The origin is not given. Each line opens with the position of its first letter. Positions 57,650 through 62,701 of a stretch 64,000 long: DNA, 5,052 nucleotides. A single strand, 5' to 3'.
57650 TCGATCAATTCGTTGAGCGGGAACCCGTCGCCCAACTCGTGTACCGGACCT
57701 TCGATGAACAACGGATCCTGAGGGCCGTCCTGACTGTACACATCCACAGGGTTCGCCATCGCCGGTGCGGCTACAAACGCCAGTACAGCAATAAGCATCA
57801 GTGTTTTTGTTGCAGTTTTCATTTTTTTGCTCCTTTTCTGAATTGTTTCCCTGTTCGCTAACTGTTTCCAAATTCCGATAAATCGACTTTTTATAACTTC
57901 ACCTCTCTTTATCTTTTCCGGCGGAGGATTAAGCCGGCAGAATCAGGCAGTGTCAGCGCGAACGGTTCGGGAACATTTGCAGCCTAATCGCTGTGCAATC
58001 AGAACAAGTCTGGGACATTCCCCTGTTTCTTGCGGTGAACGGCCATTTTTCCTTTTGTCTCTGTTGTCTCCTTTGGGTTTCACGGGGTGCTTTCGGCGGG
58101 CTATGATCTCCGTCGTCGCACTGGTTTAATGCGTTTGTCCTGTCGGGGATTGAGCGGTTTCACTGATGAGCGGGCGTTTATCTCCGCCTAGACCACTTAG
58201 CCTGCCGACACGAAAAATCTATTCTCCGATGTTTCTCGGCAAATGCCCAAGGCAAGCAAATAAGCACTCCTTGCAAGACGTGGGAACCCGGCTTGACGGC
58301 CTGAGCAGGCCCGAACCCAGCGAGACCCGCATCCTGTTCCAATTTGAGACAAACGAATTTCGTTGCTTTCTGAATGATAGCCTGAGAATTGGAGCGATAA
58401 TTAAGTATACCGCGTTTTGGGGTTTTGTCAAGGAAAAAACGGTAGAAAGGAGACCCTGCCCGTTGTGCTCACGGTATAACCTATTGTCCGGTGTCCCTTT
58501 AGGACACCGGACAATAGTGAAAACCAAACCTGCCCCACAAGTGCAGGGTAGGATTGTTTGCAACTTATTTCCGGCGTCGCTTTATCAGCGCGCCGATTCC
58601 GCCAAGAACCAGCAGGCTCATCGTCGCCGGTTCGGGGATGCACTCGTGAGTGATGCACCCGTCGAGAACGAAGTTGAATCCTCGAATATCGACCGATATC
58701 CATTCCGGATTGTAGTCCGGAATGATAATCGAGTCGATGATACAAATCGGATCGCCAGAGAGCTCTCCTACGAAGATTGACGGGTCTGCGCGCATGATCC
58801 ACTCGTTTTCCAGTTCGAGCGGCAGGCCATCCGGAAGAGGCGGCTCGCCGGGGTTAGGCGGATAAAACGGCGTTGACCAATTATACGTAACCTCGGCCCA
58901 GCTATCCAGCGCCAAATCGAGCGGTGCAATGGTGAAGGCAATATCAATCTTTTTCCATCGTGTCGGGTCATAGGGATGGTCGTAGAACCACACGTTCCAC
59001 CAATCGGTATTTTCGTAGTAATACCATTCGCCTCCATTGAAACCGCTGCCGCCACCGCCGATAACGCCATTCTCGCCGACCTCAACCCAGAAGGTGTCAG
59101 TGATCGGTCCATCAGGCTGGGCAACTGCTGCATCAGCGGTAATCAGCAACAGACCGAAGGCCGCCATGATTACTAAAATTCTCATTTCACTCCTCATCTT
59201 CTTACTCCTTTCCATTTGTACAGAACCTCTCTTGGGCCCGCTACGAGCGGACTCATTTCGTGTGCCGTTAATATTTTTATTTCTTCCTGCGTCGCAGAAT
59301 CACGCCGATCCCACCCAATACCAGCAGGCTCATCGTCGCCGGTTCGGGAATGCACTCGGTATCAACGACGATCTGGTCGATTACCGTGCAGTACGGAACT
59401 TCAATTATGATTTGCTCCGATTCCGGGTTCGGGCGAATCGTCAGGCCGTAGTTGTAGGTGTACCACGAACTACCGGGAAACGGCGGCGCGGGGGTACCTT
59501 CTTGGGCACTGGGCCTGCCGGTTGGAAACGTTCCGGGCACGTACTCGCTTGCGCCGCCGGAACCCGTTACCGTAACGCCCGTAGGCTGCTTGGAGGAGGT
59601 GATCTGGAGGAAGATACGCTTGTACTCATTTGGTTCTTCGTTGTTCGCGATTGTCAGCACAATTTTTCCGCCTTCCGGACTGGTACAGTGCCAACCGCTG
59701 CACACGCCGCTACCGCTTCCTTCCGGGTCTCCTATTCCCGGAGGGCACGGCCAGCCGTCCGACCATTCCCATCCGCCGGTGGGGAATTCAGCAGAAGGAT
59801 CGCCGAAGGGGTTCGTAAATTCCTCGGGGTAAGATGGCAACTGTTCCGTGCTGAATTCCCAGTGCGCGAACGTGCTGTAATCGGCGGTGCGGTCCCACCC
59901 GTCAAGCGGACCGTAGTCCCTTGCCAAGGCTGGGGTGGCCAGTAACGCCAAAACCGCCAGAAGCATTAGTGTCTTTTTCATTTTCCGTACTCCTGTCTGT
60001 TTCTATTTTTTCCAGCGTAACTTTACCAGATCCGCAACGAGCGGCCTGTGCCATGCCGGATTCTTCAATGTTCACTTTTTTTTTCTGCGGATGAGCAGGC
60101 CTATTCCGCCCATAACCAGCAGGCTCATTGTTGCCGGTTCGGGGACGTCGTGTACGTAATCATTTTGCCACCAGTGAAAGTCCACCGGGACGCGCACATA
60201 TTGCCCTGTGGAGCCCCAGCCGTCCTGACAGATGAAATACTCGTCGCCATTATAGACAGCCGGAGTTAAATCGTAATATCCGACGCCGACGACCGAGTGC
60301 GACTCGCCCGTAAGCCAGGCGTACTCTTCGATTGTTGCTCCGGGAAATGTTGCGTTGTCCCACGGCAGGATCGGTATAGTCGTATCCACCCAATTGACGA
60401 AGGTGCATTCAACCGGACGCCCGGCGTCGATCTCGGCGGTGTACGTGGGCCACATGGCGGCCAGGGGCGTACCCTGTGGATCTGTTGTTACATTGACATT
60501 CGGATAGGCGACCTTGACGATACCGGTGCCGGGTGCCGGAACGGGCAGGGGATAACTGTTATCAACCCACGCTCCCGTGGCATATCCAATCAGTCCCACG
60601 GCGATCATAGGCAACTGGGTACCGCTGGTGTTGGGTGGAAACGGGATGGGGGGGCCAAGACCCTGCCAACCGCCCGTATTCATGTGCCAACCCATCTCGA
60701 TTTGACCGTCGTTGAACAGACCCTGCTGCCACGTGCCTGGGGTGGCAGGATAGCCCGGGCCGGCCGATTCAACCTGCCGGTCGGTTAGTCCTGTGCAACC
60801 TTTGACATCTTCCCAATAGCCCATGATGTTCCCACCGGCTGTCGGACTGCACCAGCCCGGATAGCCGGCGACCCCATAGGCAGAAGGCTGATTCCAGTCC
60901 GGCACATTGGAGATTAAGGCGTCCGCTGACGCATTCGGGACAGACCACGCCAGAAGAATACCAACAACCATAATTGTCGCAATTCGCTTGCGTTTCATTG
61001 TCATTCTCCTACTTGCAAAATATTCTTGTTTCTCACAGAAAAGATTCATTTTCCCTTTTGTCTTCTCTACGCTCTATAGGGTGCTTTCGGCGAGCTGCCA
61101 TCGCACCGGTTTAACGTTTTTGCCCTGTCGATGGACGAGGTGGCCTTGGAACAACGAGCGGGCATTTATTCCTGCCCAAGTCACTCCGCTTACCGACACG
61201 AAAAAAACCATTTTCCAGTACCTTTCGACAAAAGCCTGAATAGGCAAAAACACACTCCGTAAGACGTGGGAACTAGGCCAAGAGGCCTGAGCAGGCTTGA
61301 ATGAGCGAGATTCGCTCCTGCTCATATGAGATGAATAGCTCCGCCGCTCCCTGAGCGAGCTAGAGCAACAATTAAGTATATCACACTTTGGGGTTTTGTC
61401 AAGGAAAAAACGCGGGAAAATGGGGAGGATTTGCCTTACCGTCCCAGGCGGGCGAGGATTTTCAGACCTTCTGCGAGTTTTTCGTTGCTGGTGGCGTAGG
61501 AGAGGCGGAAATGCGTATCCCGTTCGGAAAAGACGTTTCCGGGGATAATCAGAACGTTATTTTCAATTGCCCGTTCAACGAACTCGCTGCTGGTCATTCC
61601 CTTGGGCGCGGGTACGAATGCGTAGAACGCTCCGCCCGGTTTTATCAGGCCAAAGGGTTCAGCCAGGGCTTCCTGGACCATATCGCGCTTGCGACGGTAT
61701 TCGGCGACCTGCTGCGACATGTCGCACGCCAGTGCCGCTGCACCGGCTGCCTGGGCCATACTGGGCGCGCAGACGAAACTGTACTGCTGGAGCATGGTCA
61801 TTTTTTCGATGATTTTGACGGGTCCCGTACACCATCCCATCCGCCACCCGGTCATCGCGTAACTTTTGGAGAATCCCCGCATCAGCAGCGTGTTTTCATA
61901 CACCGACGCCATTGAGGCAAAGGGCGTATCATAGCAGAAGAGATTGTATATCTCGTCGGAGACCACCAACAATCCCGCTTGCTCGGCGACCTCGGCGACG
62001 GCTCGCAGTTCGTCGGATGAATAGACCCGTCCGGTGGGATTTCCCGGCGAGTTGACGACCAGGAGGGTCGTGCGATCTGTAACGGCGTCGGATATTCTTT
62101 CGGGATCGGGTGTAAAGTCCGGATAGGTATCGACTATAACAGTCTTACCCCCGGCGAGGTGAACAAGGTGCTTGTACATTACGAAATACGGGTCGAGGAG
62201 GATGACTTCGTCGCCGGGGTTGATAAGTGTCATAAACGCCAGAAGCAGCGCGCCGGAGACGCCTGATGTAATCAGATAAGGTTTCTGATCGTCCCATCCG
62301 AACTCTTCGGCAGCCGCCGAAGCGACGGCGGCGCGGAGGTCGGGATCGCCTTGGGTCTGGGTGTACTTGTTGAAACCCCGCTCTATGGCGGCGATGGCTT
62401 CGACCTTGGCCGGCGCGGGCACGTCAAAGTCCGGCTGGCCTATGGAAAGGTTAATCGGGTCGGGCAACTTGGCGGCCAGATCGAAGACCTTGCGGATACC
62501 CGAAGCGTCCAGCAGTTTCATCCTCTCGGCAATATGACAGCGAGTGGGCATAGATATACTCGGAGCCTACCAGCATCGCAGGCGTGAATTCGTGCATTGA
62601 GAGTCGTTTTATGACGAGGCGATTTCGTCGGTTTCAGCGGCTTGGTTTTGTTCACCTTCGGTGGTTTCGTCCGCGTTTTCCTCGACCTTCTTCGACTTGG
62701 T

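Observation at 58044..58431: Conserved ~350-nt promoter-plus-leader element heading two PEP-CTERM operons (second copy at 61047-61402): candidate structured cis-regulatory RNA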

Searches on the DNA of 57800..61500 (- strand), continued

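Call 65: search_with_rna_model(model_id=R1, sources=[L022, L023, L024], max_evalue=10, filters=off)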
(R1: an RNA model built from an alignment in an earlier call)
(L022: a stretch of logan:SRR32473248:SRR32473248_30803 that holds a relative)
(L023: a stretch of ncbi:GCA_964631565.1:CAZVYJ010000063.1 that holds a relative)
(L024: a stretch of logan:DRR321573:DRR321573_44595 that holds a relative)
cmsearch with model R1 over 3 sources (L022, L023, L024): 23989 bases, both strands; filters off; matches with E-value up to 10: 18.
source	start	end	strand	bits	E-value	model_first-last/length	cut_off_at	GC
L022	2896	2992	-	9.1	0.24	1-116/116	no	0.47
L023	1582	1646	-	7.9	0.59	1-116/116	no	0.58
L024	1582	1646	-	7.9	0.59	1-116/116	no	0.58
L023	2341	2432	+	7.1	1.1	1-116/116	no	0.59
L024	2341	2432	+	7.1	1.1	1-116/116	no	0.59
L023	150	263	+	6.8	1.4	1-116/116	no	0.62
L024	150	263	+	6.8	1.4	1-116/116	no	0.62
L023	2755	2822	-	5.8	3.2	1-116/116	no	0.47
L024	2755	2822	-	5.8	3.2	1-116/116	no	0.47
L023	7395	7511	+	5.4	4.3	1-116/116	no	0.68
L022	9300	9413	+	5.4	4.4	1-116/116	no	0.53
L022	5758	5855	-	5.3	4.6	1-116/116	no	0.53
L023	4246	4263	+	5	5.8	17-34/116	no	0.83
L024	4246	4263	+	5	5.8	17-34/116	no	0.83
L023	1611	1728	+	5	6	1-116/116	no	0.6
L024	1611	1728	+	5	6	1-116/116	no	0.6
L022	4371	4424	-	4.9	6.1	1-116/116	no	0.59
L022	2534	2573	+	4.7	7.5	1-116/116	no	0.47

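Call 77: search_rna_families(sources=[L002, L010, L014, L017, L018, L020, L022, L023], threshold=evalue, max_evalue=5)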
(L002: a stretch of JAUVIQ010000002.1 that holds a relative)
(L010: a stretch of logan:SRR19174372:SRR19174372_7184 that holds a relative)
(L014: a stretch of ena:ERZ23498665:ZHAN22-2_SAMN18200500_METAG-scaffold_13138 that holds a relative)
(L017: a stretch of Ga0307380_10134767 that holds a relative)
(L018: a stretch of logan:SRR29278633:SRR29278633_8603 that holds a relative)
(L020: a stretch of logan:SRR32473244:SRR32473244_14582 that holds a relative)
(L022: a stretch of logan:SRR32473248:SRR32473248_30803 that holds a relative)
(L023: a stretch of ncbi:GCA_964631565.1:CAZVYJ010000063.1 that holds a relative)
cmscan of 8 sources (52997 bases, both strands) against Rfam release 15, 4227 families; matches with E-value up to 5: 5.
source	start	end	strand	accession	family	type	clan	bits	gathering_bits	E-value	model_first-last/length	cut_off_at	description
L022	6474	6579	-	RF01772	rnk_pseudo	Cis-reg; leader;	-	30.8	55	0.26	1-108/108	no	Pseudomonas rnk leader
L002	2413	2488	+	RF03284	mir-4637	Gene; miRNA;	-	26.9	89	0.51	1-84/84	no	mir-4637 microRNA precursor family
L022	6434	6512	+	RF01772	rnk_pseudo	Cis-reg; leader;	-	25.4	55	3.9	1-108/108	no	Pseudomonas rnk leader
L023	5053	5111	-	RF00825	mir-344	Gene; miRNA;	-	22.4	52.5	2.7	1-71/71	no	mir-344 microRNA precursor family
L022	7529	7571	-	RF01136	sR28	Gene; snRNA; snoRNA; CD-box;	-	19.1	39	0.96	1-55/55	no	Small nucleolar RNA sR28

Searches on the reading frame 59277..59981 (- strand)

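Call 19: search_protein_families(library=pfam, proteins=[window:59277-59981:-], max_evalue=0.01)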
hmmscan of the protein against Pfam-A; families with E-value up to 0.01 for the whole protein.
window:59277-59981:- (234 aa): 1 family
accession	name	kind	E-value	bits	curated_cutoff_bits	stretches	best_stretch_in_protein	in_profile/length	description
PF07589.16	PEP-CTERM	-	4.5e-05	23.8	20.7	1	211-232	2-24/24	PEP-CTERM motif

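Call 20: search_protein_families(library=ncbifam, proteins=[window:59277-59981:-], max_evalue=0.01)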
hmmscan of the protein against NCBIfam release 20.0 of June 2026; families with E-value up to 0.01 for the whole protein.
window:59277-59981:- (234 aa): 4 families
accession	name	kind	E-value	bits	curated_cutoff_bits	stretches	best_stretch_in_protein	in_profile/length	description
TIGR02595.1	PEP_CTERM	domain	1.1e-05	25.9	16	1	211-234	1-24/24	PEP-CTERM sorting domain-containing protein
NF038120.1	PEP_CTERM_QFxxD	subfamily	0.0011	18.8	80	1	201-233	185-215/215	NF038120 family PEP-CTERM protein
NF033554.9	floc_PepA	equivalog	0.0074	16.1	80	0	211-234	237-260/261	flocculation-associated PEP-CTERM protein PepA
NF038125.1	PEP_CTERM_THxN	subfamily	0.0097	15.5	85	0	208-234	220-246/246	THxN family PEP-CTERM protein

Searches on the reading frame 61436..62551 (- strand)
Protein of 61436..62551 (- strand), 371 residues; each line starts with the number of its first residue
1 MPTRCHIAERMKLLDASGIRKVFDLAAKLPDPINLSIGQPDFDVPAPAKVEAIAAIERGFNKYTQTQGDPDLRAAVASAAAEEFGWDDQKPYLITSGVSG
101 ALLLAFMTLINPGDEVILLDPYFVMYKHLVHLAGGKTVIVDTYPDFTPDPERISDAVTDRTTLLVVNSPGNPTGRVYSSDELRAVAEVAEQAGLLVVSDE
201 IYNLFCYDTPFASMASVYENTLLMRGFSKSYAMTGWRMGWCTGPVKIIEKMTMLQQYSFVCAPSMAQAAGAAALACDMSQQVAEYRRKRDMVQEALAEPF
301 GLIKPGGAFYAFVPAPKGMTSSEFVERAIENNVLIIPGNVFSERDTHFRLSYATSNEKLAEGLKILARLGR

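Call 9: find_encoding_contigs(protein=window:61436-62551:-, flank=10000, max_places=10)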
Protein window:61436-62551:- (371 aa): no gene with exactly this product is on record in the collection.

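Call 19: search_protein_families(library=pfam, proteins=[window:61436-62551:-], max_evalue=0.01)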
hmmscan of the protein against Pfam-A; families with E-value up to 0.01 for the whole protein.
window:61436-62551:- (371 aa): 4 families
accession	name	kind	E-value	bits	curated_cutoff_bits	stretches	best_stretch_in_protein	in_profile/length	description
PF00155.27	Aminotran_1_2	-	5.1e-61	207.3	19.7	1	31-364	2-359/361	Aminotransferase class I and II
PF01053.26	Cys_Met_Meta_PP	-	5.2e-08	32.3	27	1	92-201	71-175/381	Cys/Met metabolism PLP-dependent enzyme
PF01041.23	DegT_DnrJ_EryC1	-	5.3e-08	32.9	19.8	1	97-199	47-145/360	DegT/DnrJ/EryC1/StrS aminotransferase family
PF01212.27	Beta_elim_lyase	-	3.2e-07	30.4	27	1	45-199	10-168/288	Beta-eliminating lyase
